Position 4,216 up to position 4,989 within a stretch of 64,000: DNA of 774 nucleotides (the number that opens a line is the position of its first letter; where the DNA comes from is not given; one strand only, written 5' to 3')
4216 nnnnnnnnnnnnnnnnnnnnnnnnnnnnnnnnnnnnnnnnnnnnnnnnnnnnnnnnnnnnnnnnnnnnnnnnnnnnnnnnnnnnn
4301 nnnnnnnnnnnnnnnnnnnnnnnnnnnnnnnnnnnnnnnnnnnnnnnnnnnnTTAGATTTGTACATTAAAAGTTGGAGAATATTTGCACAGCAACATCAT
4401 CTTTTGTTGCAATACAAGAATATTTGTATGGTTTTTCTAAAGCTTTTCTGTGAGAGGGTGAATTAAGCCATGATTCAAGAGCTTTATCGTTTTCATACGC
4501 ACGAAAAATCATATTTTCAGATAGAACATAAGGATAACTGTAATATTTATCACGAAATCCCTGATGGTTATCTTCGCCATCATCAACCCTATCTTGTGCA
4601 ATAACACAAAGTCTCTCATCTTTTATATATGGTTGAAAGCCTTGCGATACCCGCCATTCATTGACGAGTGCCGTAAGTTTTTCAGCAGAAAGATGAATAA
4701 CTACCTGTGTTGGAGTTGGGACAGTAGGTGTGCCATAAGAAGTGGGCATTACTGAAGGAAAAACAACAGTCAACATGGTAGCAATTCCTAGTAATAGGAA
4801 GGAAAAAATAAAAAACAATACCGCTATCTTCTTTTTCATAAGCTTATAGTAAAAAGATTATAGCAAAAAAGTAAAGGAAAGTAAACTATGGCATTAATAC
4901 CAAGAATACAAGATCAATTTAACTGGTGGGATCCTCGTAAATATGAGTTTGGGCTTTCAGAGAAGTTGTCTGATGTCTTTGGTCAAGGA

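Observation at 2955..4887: Divergently transcribed three-gene cassette of secreted Cys-rich and CAP-domain proteins embedded in the phage structural module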

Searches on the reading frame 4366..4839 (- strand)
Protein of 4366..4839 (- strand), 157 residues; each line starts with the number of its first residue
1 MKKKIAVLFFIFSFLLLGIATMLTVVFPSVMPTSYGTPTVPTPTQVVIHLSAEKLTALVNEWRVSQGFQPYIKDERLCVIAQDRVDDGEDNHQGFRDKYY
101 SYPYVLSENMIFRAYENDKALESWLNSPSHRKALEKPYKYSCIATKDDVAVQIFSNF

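Call 3: search_protein_families(library=pfam, proteins=[window:4366-4839:-], max_evalue=1)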
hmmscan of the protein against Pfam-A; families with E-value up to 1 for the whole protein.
window:4366-4839:- (157 aa): 2 families
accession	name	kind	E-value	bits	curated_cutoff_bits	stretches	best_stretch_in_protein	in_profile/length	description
PF00188.32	CAP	-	3.5e-05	25.1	21.1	1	57-134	2-90/117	Cysteine-rich secretory protein family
PF03992.22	ABM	-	0.053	14.1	23.1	1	110-135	52-77/78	Antibiotic biosynthesis monooxygenase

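Call 4: search_protein_families(library=phrogs, proteins=[window:4366-4839:-], max_evalue=0.1)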
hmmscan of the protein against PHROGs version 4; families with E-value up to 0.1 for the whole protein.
window:4366-4839:- (157 aa): 1 family
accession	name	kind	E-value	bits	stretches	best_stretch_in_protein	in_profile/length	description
phrog_16914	-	moron, auxiliary metabolic gene and host takeover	0.022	15.5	0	117-136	154-173/200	sporulation protein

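Call 9: find_homologous_proteins(query=window:4366-4839:-)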
Query window:4366-4839:- (157 aa): 26 proteins with E <= 0.001 among 61 candidates.
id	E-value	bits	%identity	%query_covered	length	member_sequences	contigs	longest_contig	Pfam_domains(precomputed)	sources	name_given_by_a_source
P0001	4.4e-87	307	100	87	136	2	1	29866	-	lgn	-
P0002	2.4e-50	188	57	100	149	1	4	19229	PF00188.33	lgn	-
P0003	8.9e-43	164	68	69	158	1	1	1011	-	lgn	-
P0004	8.8e-40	154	57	80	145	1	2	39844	-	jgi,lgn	jgi:uncharacterized protein YkwD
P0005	3.3e-38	149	60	70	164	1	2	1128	-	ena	-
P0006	3.2e-37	146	64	68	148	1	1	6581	-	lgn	-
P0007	8.9e-36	141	48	100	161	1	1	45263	-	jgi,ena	-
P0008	1.1e-35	141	51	99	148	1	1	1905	-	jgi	jgi:uncharacterized protein YkwD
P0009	1.2e-35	140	48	100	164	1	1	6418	-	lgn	-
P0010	1.5e-35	140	49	97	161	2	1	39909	-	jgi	-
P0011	5.7e-35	138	56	80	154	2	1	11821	-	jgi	-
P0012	6.6e-35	138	50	99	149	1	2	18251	-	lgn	-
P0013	4.9e-34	135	64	68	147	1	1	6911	PF00188.33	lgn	-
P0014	6.6e-34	135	49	96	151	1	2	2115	-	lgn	-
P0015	1.1e-33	134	50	99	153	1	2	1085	PF00188.33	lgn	-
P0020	3.9e-28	116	44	99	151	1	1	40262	-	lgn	-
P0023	4.1e-25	106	48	79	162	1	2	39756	-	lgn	-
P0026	6.1e-15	73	36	97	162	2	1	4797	PF00188.33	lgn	-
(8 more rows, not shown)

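Call 11: find_encoding_contigs(protein=P0004, flank=10000, max_places=3)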
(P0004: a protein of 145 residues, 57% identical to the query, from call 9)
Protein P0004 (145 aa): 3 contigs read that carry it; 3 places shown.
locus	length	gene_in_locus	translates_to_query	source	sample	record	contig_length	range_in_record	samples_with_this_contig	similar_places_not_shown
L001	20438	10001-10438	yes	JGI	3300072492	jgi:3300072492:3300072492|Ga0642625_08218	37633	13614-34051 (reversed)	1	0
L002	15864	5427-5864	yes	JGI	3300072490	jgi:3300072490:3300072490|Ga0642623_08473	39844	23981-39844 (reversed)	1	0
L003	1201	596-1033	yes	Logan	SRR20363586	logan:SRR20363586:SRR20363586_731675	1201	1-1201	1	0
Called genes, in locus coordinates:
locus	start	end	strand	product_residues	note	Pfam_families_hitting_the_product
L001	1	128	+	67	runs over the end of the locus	-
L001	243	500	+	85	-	-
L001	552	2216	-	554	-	-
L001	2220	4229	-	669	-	-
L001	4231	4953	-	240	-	PF24175:SU10_adaptor (faint)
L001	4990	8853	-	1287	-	-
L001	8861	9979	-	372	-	-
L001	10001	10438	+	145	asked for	-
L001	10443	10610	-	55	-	-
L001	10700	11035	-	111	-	PF00534:Glycos_transf_1 (weak), PF13524:Glyco_trans_1_2, PF13692:Glyco_trans_1_4 (weak)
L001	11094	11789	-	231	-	-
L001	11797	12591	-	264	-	-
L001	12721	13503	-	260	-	-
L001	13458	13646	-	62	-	-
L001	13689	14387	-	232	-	PF05050:Methyltransf_21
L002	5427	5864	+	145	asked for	-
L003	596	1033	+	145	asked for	-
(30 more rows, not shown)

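Call 12: find_encoding_contigs(protein=P0007, flank=10000, max_places=3)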
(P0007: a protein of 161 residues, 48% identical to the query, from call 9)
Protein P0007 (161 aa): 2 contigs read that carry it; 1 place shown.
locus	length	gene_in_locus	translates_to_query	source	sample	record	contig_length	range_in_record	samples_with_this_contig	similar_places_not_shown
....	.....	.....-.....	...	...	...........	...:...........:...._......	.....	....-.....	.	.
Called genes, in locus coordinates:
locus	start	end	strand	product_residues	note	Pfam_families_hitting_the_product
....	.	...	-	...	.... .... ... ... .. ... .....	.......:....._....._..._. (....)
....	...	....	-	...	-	-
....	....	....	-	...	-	-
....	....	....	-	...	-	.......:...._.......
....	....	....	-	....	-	-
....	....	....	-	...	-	-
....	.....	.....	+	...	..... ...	-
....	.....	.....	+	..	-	-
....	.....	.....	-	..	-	-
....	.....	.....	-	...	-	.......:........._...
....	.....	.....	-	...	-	-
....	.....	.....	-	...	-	-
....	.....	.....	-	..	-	-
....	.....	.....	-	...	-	-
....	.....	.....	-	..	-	-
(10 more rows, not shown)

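Call 13: find_encoding_contigs(protein=P0020, flank=10000, max_places=3)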
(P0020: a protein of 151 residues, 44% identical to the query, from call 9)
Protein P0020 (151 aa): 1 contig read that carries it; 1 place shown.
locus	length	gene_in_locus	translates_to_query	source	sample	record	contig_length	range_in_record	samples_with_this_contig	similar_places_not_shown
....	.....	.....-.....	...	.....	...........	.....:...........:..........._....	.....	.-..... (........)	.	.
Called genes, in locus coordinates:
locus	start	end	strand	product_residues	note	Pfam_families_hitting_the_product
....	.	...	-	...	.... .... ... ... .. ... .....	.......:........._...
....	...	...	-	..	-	-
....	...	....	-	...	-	-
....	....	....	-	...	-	-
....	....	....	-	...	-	-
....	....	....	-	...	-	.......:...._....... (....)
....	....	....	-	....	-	-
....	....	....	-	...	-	-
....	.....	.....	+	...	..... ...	-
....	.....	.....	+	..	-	-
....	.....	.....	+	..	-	-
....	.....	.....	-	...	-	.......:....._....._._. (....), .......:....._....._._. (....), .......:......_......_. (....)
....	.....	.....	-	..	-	-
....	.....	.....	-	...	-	-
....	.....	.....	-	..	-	-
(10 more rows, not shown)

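Call 27: predict_structure(alignment_id=A1)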
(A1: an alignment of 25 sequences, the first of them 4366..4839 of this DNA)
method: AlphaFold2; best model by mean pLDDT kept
length: 157 residues; sequences in the alignment: 25
mean_pLDDT: 91.3   pTM: 0.69
mean pLDDT of the five models: 91.3, 90.6, 90.5, 89.7, 89.7
residues with pLDDT >= 90: 122; 70-90: 21; 50-70: 14; < 50: 0
segments of 3 or more residues with pLDDT < 50: none
pLDDT, mean of each block of 10 residues (from residue 1): 88 93 71 61 77 98 98 98 97 97 97 96 98 98 97 97
secondary structure, 60 per line:
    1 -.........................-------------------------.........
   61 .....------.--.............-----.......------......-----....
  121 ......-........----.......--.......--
elements in order: H2-26 H52-65 H75-87 H93-99 E106-111 H117-126 H128-135 E140-146 E149-155

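Call 31: fold_search(model_id=the predicted structure, library=pdb)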
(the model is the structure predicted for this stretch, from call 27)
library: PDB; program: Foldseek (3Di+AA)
matches with E <= 10: 141; with E <= 0.001: 6
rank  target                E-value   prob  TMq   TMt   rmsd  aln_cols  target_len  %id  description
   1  4h0a_B                3.3e-07  1.00  0.57  0.31   3.3       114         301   23  Crystal structure of a cysteine-rich secretory protein (SAV1118) from Staphylococcus aureus subsp. aureus Mu50 at 1.90 (released 2012-09-26)
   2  4h0a_A                2.2e-06  1.00  0.57  0.32   3.4       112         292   21  Crystal structure of a cysteine-rich secretory protein (SAV1118) from Staphylococcus aureus subsp. aureus Mu50 at 1.90 (released 2012-09-26)
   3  4ifa                  5.0e-06  1.00  0.58  0.32   3.2       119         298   21  1.5 Angstrom resolution crystal structure of an extracellular protein containing a SCP domain from Bacillus anthracis st (released 2012-12-26)
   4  4d53_A                1.1e-05  1.00  0.53  0.62   4.2       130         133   19  Outer surface protein BB0689 from Borrelia burgdorferi (released 2015-10-14)
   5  8th8_P                4.7e-05  1.00  0.54  0.30   3.3       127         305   19  Linker domain of Nexin-dynein regulatory complex from Tetrahymena thermophila (released 2023-09-20)
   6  8tid_P                5.5e-04  1.00  0.51  0.15   3.7       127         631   17  Combined linker domain of N-DRC and associated proteins Tetrahymena (released 2023-09-27)
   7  9lyt_B                1.6e-03  1.00  0.49  0.56   4.8       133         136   13  The crystal structure of Mucuna sempervirens Pathogenesis-related protein 1 (released 2026-01-07)
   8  4aiw                  2.0e-03  1.00  0.45  0.46   4.4       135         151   13  GAPR-1 with bound inositol hexakisphosphate (released 2012-08-08)
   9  9lyt_A                2.1e-03  1.00  0.47  0.53   4.5       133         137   10  The crystal structure of Mucuna sempervirens Pathogenesis-related protein 1 (released 2026-01-07)
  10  1smb                  3.7e-03  1.00  0.44  0.46   4.5       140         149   15  Crystal Structure of Golgi-Associated PR-1 protein (released 2004-09-14)
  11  5vhg                  4.5e-03  1.00  0.45  0.47   5.3       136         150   17  Crystal structure of pentad mutant GAPR-1 (released 2017-09-20)
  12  4tpv_A                1.6e-02  0.94  0.38  0.34   5.3       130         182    9  Crystal Structure of Hookworm Platelet Inhibitor (released 2015-04-22)
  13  1cfe_MODEL_1_A        1.8e-02  0.89  0.36  0.40   6.7       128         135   13  P14A, NMR, 20 STRUCTURES (released 1997-11-12)
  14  5v50_F                3.0e-02  0.91  0.39  0.43   6.3       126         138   13  Crystal Structure of MpPR-1i (released 2017-08-30)
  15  5v50_G                3.7e-02  0.90  0.39  0.44   6.4       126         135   12  Crystal Structure of MpPR-1i (released 2017-08-30)
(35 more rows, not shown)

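Call 33: find_related_loci(query=A1, collection=viral_contigs, flank=10000)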
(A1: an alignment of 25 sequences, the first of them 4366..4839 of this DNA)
Query A1 (157 aa) in viral_contigs; peptide patterns used: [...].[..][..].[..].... (x = any residue, [..] = any of these).
39 stretches matched a pattern; 4 encode a relative of the query (tblastn E <= 1e-3); 4 distinct loci.
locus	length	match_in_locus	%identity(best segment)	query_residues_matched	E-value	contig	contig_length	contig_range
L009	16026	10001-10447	49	5-157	2e-42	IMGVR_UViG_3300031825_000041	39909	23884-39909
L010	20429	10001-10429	43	23-157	9e-30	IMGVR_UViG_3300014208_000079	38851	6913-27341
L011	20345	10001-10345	30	45-155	6e-13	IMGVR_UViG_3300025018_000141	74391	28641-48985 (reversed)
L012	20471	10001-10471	48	1-157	2e-42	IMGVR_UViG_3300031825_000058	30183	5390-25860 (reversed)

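Call 52: search_dna_similar(query=window:4366-4839:-, collection=phages, mode=protein, max_evalue=0.001, max_rows=20)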
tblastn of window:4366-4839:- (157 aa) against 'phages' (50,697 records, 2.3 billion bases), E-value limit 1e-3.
No match.

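Call 55: search_protein_families(library=ncbifam, proteins=[window:4366-4839:-], max_evalue=0.1)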
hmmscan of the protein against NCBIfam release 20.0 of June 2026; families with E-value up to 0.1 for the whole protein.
window:4366-4839:- (157 aa): 2 families
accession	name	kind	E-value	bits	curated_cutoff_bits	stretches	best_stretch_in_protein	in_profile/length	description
TIGR02909.1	spore_YkwD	subfamily_domain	6e-06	26.2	171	1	53-139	6-105/127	uncharacterized protein, YkwD family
NF007886.0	PRK10591.1-5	equivalog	0.073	13.1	164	1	4-73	9-76/104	hypothetical protein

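Call 59: fold_search(model_id=the predicted structure, library=viral)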
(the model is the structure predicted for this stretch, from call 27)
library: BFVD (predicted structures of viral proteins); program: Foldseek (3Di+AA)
matches with E <= 10: 269; with E <= 0.001: 6
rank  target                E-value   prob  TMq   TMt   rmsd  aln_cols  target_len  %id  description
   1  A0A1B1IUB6            1.8e-05  1.00  0.52  0.55   7.8       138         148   18  (no name in the UniProt tables at hand)
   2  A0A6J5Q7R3            2.9e-05  1.00  0.48  0.39  13.7       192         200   11  SCP_bacterial domain containing protein [uncultured Caudovirales phage]
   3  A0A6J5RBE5            1.7e-04  1.00  0.42  0.37   5.7       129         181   14  SCP domain-containing protein [uncultured Caudovirales phage]
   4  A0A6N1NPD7            3.2e-04  1.00  0.53  0.48   9.3       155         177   13  SCP domain-containing protein [Tupanvirus soda lake]
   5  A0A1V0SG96            3.4e-04  1.00  0.46  0.17  19.8       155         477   14  SCP-like extracellular protein domain [Hokovirus HKV1]
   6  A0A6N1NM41            6.7e-04  1.00  0.50  0.31  19.4       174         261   16  Putative peptidase inhibitor 15-like isoform X2 [Tupanvirus deep ocean]
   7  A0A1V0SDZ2            1.5e-03  1.00  0.49  0.25  14.6       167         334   15  SCP domain-containing protein [Indivirus ILV1]
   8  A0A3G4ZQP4            3.5e-02  0.97  0.48  0.39  10.3       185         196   13  SCP-like extracellular protein domain [Barrevirus sp.]
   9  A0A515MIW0            1.9e-01  0.08  0.19  0.11  23.3       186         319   12  Uncharacterized protein [Streptomyces phage Esketit]
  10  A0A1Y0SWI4            2.5e-01  0.13  0.24  0.30  11.7       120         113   11  Uncharacterized protein [Pseudomonas phage Phabio]
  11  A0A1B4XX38            2.5e-01  0.12  0.21  0.27  12.5       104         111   12  Uncharacterized protein [Tenacibaculum phage pT24]
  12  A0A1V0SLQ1            2.5e-01  0.08  0.18  0.23  14.8       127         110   14  Uncharacterized protein [Klosneuvirus KNV1]
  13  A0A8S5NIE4            2.7e-01  0.10  0.16  0.15  13.2       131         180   14  Uncharacterized protein [Siphoviridae sp. cttFh17]
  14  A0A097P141            2.7e-01  0.07  0.18  0.10  15.6       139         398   12  ORF68 P47 [Cydia pomonella granulosis virus]
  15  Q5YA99                3.3e-01  0.14  0.23  0.33  13.5       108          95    7  11 [Bacillus phage BCASJ1c]
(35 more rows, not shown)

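Call 60: find_related_loci(query=A4, collection=genome_contigs, flank=10000)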
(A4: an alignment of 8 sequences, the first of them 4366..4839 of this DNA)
Query A4 (157 aa) in genome_contigs; peptide patterns used: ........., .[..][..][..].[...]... (x = any residue, [..] = any of these).
57 stretches matched a pattern; 1 encode a relative of the query (tblastn E <= 1e-3); 1 distinct loci.
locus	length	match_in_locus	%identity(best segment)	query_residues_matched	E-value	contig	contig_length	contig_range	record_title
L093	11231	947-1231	65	62-156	3e-36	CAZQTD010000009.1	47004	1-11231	MAG TPA_asm: uncultured Gammaproteobacteria bacterium isolate binchicken_co58_20 genome assembly, contig: NODE_600_lengt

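Call 73: search_protein_families(library=pfam, proteins=[L010:10451-11083:+], max_evalue=0.01)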
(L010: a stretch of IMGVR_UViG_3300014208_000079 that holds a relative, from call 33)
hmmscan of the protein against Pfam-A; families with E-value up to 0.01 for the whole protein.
L010:10451-11083:+ (210 aa): 0 families

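Call 80: search_solved_structures(query=A1, max_evalue=0.01, show_alignments=1)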
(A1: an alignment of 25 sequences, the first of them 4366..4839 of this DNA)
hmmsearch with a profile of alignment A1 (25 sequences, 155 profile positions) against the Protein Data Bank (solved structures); distinct sequences matched with E-value up to 0.01: 2.
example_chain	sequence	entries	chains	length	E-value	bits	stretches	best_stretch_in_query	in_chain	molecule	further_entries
4d53_A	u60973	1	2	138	0.00049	23.1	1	48-128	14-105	BB0689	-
4h0a_A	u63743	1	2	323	0.0052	19.8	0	25-129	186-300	Uncharacterized protein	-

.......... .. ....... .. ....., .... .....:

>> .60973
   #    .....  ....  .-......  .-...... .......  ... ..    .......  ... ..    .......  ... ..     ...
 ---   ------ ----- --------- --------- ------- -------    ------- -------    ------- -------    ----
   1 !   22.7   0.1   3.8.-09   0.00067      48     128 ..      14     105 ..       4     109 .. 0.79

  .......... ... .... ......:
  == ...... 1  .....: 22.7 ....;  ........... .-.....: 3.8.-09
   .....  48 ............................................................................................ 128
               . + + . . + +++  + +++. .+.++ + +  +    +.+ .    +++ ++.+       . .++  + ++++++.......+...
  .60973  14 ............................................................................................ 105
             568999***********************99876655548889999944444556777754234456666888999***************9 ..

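Call 91: find_encoding_contigs(protein=P0002, flank=10000, max_places=2)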
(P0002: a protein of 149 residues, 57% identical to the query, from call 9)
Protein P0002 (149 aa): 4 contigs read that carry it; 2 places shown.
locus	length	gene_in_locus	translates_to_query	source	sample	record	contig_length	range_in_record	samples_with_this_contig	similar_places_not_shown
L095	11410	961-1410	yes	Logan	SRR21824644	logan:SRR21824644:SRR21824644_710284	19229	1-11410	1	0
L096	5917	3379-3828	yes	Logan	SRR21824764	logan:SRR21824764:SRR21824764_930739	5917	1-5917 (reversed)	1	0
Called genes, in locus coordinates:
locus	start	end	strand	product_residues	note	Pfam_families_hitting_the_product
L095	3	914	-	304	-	?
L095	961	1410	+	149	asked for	PF00188:CAP (weak)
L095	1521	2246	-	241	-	PF00535:Glycos_transf_2 (faint)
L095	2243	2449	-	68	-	-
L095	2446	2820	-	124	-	PF01467:CTP_transf_like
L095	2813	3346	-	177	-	-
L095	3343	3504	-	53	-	-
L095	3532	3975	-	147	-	-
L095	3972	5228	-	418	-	PF08421:Methyltransf_13, PF13489:Methyltransf_23, PF08242:Methyltransf_12 (weak), PF08484:Methyltransf_14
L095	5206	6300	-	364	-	PF13524:Glyco_trans_1_2, PF00534:Glycos_transf_1 (weak)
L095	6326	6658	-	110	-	-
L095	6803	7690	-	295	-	PF17236:SU10_MCP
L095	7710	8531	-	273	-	-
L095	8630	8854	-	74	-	-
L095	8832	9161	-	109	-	-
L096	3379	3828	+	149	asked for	PF00188:CAP (weak)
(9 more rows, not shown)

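Call 92: find_encoding_contigs(protein=P0023, flank=10000, max_places=2)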
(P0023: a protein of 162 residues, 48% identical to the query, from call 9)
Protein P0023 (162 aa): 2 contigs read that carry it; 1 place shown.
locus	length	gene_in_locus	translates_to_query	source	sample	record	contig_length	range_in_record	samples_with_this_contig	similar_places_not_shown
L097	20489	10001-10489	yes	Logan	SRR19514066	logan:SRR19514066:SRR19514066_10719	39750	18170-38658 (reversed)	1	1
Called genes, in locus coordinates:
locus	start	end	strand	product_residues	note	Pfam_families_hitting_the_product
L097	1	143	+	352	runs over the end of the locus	PF02899:Phage_int_SAM_1 (weak), PF00589:Phage_integrase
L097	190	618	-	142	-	-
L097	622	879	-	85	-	-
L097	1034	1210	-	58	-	-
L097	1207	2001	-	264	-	PF01510:Amidase_2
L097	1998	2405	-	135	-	-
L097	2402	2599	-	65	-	-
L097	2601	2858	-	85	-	-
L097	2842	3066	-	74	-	-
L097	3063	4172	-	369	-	-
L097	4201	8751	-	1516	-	-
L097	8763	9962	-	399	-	-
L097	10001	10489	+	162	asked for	-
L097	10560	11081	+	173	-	PF04956:TrbC (faint)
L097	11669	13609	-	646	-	-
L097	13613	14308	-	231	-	PF24175:SU10_adaptor (weak)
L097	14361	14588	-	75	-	-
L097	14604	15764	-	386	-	PF17236:SU10_MCP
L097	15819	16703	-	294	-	-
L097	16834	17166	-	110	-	-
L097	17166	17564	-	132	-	-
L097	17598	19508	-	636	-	PF13229:Beta_helix (weak), PF05048:NosD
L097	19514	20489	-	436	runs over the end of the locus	-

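Call 101: search_protein_families(library=padloc, proteins=[window:4366-4839:-, L097:10560-11081:+], max_evalue=0.1)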
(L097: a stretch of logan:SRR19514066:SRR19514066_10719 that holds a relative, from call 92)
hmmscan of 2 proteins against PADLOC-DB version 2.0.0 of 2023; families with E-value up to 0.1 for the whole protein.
window:4366-4839:- (157 aa): 0 families

L097:10560-11081:+ (173 aa): 0 families
